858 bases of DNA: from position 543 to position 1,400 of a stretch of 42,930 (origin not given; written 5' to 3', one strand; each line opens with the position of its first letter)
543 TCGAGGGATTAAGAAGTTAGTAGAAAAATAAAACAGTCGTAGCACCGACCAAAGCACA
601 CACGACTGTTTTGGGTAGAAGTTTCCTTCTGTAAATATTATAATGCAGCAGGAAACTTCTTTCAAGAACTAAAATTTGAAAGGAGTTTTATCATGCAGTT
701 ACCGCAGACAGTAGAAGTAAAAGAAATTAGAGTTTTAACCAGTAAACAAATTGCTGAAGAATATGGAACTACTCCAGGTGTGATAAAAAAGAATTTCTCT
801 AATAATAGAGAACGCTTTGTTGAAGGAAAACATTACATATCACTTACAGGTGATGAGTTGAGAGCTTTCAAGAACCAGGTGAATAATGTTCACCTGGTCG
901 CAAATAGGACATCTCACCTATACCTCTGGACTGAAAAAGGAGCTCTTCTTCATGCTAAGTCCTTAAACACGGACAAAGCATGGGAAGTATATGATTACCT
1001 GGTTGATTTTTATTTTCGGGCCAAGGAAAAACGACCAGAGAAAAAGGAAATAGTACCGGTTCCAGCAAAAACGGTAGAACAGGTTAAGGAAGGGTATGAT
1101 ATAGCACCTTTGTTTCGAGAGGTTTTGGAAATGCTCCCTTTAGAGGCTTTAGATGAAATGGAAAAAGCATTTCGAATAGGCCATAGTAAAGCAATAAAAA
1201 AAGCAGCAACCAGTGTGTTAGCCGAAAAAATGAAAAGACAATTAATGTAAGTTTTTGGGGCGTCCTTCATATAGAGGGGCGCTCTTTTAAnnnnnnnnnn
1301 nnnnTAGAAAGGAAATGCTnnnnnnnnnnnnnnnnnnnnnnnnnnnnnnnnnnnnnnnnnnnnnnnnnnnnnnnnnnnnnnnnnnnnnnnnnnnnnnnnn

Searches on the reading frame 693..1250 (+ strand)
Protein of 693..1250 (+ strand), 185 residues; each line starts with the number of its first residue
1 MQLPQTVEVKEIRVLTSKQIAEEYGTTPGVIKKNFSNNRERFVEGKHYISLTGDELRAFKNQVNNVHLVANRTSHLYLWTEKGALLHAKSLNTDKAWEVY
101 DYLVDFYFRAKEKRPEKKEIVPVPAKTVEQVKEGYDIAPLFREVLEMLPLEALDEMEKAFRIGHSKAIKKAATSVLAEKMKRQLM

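Call 55: search_protein_families(library=pfam, max_evalue=0.01, proteins=[window:693-1250:+])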
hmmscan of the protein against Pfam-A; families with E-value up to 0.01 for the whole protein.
window:693-1250:+ (185 aa): 1 family
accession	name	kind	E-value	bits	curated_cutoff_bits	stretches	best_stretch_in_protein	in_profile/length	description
PF10543.14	ORF6N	-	6.3e-22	78.1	27.8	1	6-90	3-86/86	ORF6N domain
